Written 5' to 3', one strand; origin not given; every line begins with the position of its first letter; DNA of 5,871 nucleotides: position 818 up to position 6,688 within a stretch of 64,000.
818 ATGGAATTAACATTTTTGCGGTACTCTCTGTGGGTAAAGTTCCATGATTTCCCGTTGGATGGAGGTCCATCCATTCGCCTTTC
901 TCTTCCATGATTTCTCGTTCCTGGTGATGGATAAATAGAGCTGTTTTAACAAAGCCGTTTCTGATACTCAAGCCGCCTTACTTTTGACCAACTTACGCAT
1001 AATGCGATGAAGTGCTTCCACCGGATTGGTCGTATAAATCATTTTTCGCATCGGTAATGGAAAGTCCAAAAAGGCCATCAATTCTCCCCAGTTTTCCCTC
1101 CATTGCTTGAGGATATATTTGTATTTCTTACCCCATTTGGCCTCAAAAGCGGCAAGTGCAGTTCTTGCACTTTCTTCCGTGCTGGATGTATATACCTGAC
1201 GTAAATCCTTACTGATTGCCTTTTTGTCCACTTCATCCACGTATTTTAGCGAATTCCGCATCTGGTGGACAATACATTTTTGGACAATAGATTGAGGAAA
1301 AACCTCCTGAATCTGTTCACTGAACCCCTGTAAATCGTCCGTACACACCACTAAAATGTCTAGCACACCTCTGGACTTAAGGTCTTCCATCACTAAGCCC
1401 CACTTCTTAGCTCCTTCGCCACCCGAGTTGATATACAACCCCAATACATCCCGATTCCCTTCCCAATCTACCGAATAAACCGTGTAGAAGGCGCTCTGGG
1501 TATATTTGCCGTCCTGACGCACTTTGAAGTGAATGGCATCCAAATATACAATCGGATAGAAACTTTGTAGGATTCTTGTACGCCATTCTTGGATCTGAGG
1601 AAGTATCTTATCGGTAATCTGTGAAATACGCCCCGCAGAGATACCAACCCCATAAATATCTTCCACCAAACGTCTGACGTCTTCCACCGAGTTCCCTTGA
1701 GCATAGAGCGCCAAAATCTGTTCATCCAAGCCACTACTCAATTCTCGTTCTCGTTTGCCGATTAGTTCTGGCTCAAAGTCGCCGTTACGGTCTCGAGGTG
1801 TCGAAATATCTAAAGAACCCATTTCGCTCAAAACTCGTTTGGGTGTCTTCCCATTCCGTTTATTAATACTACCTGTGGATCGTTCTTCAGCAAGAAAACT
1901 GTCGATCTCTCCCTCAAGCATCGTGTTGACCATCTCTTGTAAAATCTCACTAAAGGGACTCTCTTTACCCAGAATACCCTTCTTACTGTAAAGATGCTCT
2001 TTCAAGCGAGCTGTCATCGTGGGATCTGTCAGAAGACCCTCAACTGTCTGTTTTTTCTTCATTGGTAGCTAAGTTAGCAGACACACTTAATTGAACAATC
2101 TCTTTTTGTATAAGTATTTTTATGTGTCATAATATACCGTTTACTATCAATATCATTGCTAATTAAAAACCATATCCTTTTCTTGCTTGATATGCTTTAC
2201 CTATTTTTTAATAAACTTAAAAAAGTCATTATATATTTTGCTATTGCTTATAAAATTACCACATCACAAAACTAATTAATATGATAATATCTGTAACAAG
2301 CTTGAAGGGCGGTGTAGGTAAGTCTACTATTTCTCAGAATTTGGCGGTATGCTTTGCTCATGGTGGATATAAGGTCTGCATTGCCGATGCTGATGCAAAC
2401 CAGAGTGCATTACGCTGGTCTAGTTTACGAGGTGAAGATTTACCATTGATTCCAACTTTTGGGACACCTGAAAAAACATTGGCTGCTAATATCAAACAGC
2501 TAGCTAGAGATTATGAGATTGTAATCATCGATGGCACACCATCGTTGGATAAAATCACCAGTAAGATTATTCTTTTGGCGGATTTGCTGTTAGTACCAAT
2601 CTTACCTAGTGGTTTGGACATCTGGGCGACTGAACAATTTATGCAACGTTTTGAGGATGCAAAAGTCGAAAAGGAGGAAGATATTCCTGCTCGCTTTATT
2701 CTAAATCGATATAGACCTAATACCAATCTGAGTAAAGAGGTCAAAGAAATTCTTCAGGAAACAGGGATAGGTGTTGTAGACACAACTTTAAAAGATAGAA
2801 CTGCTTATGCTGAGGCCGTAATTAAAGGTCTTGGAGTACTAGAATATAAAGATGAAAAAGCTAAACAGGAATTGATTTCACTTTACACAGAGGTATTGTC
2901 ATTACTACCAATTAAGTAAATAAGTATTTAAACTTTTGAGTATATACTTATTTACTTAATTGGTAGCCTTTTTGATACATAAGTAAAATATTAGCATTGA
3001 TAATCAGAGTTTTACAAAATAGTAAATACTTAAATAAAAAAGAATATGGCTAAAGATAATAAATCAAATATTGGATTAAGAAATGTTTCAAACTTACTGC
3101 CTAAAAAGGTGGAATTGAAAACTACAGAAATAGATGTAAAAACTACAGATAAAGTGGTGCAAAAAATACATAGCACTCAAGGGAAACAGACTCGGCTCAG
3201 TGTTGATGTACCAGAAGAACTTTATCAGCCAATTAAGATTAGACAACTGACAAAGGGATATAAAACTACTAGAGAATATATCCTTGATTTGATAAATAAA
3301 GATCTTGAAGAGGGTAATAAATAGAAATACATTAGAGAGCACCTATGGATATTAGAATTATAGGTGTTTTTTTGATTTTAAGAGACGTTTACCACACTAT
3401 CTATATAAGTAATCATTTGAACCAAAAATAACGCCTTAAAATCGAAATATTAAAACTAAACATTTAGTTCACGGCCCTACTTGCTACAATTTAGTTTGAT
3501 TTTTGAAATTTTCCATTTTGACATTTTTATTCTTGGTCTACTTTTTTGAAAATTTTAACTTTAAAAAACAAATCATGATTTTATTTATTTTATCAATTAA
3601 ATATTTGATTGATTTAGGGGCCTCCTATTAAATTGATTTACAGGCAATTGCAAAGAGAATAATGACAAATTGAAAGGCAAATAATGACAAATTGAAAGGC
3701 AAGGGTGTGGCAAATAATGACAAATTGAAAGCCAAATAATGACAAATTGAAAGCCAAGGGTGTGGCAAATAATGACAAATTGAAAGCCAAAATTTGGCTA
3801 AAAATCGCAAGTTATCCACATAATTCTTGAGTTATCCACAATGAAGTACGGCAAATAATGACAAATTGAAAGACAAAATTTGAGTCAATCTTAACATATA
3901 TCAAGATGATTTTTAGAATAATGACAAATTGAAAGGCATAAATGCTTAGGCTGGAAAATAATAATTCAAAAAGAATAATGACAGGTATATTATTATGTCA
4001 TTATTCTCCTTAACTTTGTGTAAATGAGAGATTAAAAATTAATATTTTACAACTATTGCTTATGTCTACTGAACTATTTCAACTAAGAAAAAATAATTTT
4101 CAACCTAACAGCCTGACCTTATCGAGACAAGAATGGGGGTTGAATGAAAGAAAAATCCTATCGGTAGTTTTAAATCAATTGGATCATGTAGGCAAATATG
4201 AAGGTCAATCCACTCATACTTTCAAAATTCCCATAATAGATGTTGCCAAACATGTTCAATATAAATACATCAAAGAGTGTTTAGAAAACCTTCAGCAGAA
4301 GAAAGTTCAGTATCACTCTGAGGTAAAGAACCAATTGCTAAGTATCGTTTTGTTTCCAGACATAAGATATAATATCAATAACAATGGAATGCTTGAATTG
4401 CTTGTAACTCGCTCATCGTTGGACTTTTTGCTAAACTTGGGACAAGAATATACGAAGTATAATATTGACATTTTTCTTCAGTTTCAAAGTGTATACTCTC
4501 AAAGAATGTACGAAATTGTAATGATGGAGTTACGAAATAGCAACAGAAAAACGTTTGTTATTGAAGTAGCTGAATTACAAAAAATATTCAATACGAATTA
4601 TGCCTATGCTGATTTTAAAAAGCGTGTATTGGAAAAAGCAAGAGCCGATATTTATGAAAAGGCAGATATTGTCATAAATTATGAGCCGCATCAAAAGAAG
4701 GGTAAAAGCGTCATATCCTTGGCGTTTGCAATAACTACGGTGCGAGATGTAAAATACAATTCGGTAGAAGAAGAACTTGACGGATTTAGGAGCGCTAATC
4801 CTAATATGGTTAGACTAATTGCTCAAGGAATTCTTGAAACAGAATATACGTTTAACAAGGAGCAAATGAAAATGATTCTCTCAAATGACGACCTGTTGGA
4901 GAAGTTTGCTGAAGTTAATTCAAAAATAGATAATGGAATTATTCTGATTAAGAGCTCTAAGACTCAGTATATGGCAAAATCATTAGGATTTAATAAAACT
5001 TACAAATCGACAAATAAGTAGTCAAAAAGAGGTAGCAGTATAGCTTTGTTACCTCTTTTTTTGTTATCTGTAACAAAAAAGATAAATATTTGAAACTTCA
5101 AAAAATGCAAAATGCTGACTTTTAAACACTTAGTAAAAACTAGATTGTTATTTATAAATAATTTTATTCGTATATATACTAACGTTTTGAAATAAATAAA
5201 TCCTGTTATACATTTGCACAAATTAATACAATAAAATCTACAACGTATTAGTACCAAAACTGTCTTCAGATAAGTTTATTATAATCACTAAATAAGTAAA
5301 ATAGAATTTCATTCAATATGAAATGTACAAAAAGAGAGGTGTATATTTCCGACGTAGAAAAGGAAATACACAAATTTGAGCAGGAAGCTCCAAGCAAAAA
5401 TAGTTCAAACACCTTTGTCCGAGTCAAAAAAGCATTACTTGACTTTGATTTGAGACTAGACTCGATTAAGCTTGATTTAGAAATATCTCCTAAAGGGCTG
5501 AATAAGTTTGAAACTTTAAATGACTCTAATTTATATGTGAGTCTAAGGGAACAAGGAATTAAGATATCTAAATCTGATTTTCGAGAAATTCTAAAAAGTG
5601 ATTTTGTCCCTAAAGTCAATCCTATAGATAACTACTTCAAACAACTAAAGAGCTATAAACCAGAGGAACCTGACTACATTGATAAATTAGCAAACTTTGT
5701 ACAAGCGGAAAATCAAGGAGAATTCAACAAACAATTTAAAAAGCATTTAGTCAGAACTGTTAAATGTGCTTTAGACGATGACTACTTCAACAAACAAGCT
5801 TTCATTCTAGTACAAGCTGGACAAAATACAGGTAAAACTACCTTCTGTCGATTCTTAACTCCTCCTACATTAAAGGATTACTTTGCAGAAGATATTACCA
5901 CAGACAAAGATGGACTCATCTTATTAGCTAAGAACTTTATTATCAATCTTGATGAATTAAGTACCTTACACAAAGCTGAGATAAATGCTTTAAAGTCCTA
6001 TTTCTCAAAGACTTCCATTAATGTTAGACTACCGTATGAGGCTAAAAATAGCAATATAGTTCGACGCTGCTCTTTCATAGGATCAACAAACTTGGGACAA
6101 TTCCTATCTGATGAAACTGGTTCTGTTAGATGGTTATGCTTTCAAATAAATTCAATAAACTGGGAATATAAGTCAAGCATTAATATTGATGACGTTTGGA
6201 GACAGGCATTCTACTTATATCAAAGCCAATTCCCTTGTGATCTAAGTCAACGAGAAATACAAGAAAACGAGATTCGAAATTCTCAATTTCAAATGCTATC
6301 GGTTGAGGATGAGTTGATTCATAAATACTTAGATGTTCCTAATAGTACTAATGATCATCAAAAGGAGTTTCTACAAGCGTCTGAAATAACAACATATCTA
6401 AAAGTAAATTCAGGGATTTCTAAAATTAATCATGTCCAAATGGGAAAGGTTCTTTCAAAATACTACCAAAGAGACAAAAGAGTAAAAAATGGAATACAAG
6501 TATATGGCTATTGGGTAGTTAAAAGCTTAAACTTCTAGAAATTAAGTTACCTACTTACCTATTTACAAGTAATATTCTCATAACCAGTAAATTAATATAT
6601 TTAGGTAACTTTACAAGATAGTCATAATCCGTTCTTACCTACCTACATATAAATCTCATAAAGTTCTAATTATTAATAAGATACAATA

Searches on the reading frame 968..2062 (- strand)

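Call 62: search_protein_families(library=ncbifam, proteins=[window:968-2062:-], max_evalue=0.0001)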
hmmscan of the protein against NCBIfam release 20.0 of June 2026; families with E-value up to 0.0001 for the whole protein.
window:968-2062:- (364 aa): 2 families
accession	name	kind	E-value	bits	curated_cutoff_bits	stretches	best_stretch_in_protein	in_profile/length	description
NF033543.2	transpos_IS256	equivalog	3.4e-106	355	150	1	56-362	4-317/338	IS256 family transposase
NF033544.1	transpos_IS1249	exception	6.5e-08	32.1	300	1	175-360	90-262/382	IS1249 family transposase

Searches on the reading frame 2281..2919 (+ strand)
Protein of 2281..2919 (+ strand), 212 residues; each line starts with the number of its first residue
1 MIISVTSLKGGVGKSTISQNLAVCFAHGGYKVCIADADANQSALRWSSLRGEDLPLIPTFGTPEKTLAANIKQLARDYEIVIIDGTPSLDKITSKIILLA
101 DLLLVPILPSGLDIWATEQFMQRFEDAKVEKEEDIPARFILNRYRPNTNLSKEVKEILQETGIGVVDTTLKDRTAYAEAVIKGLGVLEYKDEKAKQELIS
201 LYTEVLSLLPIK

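Call 62: search_protein_families(library=ncbifam, proteins=[window:2281-2919:+], max_evalue=0.0001)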
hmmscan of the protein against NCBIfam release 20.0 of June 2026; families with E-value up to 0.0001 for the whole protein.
window:2281-2919:+ (212 aa): 12 families
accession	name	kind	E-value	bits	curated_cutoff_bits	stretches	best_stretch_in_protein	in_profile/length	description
NF041546.1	ParA_partition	equivalog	8e-57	192.1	180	1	2-204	1-203/203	ParA family partition ATPase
TIGR03371.1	cellulose_yhjQ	equivalog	1.8e-18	66.9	157.85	2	62-191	98-226/246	cellulose biosynthesis protein BcsQ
TIGR03453.1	partition_RepA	equivalog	1.1e-14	54.1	348.45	1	67-194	224-358/387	plasmid partitioning protein RepA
TIGR01968.1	minD_bact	equivalog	3.1e-13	49.7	212.9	1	2-39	3-40/261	septum site-determining protein MinD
TIGR01969.1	minD_arch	subfamily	9.3e-13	47.9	201.75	1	1-41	1-41/251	cell division ATPase MinD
NF010423.0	PRK13849.1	equivalog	4.6e-12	45.8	313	1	2-193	3-197/231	conjugal transfer ATPase VirC1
NF010443.0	PRK13869.1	subfamily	1.9e-10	40.1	446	0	2-42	123-163/405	plasmid-partitioning protein RepA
TIGR01007.1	eps_fam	subfamily_domain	1.6e-09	37.6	108.05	1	2-44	19-61/204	polysaccharide biosynthesis tyrosine autokinase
NF010259.0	PRK13705.1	equivalog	6.1e-08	32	725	0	63-126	220-283/388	plasmid-partitioning protein SopA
NF008669.0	PRK11670.1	equivalog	9.1e-08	31.4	348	1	2-39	109-146/369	iron-sulfur cluster carrier protein ApbC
NF041136.1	MrpORP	equivalog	1.2e-07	31.3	450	1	3-39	8-44/365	iron-sulfur cluster carrier protein MrpORP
NF047398.1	AAA_KGGVGR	domain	3.1e-06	27.7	90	1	2-39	4-41/190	KGGVGR-motif variant AAA ATPase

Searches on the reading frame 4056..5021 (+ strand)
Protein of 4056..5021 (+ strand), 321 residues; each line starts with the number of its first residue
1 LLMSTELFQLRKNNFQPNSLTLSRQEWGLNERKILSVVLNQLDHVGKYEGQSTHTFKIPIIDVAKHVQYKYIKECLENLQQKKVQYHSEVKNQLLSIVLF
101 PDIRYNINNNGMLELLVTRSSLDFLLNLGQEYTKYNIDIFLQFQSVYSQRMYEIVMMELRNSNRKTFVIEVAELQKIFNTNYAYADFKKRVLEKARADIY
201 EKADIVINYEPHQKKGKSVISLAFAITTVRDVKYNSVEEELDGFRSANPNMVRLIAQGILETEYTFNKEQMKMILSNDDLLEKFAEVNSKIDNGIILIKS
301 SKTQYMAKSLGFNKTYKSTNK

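Call 61: search_protein_families(library=pfam, proteins=[window:4056-5021:+], max_evalue=0.0001)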
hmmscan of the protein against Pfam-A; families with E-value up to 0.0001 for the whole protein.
window:4056-5021:+ (321 aa): 2 families
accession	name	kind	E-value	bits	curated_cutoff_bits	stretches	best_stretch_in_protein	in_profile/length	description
PF01051.27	Rep3_N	-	4.9e-21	76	22.4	1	16-155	4-140/141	Initiator Replication protein, WH1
PF21205.3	Rep3_C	-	2.5e-12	47.3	21.1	1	171-226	2-59/59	Initiator Rep protein, WH2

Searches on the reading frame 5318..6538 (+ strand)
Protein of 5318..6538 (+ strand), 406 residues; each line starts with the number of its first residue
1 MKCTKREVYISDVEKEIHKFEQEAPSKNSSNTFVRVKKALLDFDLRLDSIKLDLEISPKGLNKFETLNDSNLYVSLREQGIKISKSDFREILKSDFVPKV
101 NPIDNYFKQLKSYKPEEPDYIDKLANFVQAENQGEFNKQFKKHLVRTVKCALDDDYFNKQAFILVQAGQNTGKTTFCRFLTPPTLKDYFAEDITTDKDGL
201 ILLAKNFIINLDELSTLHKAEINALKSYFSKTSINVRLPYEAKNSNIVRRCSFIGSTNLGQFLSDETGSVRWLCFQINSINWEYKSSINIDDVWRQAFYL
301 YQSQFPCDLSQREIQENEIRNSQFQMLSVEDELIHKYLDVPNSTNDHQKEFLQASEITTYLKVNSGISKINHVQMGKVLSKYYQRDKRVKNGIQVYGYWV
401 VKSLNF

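Call 61: search_protein_families(library=pfam, proteins=[window:5318-6538:+], max_evalue=0.0001)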
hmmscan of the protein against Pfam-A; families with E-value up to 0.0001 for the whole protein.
window:5318-6538:+ (406 aa): 2 families
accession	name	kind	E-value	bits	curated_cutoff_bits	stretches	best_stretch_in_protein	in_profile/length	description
PF05272.17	VapE-like_dom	-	1.7e-31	109.8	25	1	120-324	11-215/217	Virulence-associated protein E-like domain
PF19263.5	DUF5906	-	8.5e-06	26.8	27.6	1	169-258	6-101/114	Family of unknown function (DUF5906)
